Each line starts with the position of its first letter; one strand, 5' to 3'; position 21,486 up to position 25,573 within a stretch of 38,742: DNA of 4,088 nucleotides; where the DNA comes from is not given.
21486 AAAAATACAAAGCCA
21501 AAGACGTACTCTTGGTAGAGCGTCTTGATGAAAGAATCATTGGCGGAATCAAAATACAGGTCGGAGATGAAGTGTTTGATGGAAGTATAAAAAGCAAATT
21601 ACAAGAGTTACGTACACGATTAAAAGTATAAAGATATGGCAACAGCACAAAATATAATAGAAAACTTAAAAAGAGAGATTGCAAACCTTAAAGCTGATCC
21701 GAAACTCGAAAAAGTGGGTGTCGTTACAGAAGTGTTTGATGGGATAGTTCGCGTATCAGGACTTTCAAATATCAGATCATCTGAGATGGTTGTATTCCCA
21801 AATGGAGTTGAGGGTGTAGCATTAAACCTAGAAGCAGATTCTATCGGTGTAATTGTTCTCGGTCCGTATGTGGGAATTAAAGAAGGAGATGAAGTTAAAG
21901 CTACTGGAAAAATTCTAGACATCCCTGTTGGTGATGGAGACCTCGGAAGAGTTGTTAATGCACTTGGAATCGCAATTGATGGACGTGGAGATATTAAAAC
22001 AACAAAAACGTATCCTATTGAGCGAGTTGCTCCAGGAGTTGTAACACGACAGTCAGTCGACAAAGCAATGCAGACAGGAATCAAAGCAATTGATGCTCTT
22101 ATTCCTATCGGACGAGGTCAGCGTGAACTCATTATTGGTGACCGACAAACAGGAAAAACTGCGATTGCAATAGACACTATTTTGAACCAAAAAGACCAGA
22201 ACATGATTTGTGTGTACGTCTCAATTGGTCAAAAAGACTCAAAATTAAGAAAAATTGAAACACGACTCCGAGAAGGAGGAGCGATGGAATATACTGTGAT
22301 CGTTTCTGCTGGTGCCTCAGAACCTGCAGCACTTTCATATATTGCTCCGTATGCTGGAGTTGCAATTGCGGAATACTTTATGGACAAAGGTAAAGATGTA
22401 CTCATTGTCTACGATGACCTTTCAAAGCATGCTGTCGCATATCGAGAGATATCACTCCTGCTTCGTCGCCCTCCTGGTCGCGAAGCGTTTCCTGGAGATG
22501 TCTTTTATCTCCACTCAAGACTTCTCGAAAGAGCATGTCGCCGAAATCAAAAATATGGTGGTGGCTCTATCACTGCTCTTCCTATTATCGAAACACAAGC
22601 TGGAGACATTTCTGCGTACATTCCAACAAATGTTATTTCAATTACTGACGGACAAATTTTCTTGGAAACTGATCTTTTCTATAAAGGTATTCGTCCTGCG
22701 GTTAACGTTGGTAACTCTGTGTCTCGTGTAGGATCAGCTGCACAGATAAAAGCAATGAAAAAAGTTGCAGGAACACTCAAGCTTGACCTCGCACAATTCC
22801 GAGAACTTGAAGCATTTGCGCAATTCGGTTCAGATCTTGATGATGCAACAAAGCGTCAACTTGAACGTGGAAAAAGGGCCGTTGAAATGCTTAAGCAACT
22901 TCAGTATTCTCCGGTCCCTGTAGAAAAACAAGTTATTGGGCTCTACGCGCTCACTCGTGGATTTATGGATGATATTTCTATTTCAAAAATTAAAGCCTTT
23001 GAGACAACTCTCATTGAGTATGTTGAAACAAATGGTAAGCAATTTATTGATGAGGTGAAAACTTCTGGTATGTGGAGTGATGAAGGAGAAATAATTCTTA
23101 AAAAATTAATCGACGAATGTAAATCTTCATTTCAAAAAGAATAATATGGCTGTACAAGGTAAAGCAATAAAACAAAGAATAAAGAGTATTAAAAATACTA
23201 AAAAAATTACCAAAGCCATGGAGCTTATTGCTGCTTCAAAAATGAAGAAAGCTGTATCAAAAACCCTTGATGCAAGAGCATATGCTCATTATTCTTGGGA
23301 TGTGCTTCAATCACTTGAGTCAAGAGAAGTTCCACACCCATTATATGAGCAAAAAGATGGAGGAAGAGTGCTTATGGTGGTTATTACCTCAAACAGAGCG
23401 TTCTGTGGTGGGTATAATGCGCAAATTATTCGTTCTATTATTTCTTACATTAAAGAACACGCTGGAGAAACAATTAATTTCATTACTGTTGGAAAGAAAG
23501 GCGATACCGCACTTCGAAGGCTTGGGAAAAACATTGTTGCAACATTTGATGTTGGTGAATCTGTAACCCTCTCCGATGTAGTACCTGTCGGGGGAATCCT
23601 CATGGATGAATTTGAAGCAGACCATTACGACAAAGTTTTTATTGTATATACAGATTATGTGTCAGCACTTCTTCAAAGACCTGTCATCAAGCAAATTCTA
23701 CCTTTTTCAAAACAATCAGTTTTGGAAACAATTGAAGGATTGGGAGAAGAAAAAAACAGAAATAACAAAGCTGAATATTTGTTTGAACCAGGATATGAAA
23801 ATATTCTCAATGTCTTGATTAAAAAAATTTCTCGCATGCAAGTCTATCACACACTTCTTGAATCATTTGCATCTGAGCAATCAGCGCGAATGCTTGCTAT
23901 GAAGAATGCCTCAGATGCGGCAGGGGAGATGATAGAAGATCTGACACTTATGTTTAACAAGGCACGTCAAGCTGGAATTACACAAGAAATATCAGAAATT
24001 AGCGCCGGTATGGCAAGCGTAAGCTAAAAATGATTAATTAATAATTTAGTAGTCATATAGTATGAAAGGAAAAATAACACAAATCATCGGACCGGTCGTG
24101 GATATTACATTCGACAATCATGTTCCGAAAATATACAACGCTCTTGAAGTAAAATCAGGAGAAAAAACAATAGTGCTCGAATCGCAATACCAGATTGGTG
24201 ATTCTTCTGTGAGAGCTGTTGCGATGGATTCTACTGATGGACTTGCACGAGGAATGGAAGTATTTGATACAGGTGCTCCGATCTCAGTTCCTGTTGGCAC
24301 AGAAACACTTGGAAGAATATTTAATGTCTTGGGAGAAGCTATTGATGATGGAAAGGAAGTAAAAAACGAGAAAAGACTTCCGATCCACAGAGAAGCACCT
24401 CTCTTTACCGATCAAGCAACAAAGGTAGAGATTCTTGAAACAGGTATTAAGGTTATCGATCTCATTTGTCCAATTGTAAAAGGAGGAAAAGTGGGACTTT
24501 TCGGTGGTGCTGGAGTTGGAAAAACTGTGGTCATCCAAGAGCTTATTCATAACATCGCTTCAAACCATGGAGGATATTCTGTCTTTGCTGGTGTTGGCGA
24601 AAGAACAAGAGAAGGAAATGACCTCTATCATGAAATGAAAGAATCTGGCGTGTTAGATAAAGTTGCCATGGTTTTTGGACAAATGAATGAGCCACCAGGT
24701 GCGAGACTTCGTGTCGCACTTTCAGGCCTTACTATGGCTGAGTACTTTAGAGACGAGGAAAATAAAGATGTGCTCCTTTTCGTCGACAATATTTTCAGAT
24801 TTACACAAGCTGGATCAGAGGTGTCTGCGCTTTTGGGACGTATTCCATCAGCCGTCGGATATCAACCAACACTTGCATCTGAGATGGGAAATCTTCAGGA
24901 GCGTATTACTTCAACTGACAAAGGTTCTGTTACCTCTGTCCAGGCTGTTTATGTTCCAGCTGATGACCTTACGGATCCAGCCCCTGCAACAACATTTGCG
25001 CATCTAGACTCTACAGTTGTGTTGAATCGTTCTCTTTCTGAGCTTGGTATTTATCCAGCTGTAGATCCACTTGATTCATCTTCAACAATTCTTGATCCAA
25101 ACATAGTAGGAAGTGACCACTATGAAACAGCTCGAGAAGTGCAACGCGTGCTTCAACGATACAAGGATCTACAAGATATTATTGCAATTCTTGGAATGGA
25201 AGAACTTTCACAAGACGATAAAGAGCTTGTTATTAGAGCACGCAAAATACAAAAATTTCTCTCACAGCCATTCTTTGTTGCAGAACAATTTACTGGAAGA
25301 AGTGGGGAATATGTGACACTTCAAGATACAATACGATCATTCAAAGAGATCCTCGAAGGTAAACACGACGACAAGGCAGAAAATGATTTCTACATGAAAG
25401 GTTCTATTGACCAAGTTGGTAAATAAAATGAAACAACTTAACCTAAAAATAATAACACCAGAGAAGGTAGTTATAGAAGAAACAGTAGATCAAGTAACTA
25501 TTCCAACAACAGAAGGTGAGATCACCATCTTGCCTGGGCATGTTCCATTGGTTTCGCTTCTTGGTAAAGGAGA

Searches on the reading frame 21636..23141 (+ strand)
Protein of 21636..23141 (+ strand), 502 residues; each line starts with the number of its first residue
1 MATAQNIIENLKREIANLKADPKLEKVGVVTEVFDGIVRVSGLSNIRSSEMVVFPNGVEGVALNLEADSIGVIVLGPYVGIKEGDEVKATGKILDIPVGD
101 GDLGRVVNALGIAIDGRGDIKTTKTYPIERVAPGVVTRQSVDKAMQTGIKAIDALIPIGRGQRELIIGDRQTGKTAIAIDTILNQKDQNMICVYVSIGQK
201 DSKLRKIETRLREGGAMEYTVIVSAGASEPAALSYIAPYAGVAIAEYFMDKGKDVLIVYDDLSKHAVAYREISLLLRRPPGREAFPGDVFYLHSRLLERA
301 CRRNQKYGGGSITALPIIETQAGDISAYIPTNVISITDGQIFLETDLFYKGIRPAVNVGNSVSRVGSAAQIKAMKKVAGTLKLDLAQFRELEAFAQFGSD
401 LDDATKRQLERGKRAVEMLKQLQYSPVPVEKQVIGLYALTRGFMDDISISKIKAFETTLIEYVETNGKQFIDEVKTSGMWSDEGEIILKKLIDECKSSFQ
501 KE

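Call 48: search_protein_families(library=pfam, proteins=[window:21636-23141:+], max_evalue=0.001)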
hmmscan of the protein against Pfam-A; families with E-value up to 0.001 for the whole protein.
window:21636-23141:+ (502 aa): 4 families
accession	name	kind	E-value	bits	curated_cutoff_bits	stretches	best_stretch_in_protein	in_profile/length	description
PF00006.31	ATP-synt_ab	-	7.4e-86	287.6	29.5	1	148-363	1-213/213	ATP synthase alpha/beta family, nucleotide-binding domain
PF00306.32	ATP-synt_ab_C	-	1.3e-47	161.7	27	1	370-494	1-125/126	ATP synthase alpha/beta chain, C terminal domain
PF02874.29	ATP-synt_ab_N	-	2.7e-12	47.4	20.9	1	25-91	3-69/69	ATP synthase alpha/beta family, beta-barrel domain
PF06745.19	ATPase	-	7.8e-05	22.6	26.6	1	146-206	2-65/231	KaiC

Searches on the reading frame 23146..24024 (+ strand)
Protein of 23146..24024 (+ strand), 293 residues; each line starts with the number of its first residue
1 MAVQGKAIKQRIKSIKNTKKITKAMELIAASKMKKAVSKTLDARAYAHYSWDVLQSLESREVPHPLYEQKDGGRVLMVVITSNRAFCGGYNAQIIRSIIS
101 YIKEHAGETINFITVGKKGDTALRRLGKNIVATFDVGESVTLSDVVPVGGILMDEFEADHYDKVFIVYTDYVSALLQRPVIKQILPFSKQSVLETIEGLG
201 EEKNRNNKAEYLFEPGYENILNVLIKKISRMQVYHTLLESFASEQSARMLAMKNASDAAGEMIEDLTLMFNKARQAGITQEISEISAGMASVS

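Call 48: search_protein_families(library=pfam, proteins=[window:23146-24024:+], max_evalue=0.001)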
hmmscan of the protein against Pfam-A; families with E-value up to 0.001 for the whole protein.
window:23146-24024:+ (293 aa): 1 family
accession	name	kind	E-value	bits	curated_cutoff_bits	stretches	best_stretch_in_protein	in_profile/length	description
PF00231.24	ATP-synt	-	1.4e-84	284.6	39.9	1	6-291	3-284/285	ATP synthase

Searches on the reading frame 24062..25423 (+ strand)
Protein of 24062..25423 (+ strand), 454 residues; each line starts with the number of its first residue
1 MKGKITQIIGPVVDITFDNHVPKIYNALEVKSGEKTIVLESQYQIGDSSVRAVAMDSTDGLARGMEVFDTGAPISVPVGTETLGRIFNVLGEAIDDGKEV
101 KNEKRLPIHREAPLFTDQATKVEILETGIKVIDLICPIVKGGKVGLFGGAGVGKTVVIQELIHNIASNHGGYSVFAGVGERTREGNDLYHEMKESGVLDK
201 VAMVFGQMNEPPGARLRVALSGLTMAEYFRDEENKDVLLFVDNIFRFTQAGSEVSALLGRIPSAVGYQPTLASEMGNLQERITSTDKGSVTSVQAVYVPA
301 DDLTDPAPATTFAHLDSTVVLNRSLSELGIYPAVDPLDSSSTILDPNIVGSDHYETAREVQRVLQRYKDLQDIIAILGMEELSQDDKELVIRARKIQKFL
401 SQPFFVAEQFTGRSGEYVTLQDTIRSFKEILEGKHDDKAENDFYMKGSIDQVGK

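Call 48: search_protein_families(library=pfam, proteins=[window:24062-25423:+], max_evalue=0.001)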
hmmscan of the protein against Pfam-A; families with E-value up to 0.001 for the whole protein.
window:24062-25423:+ (454 aa): 3 families
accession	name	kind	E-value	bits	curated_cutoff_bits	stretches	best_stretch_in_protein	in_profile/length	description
PF00006.31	ATP-synt_ab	-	1.1e-74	251.1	29.5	1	128-341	1-213/213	ATP synthase alpha/beta family, nucleotide-binding domain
PF02874.29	ATP-synt_ab_N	-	5.1e-18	65.8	20.9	1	5-71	1-69/69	ATP synthase alpha/beta family, beta-barrel domain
PF22919.1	ATP-synt_VA_C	-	4e-17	62.6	24.7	1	347-434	6-96/101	C-terminal domain of V and A type ATP synthase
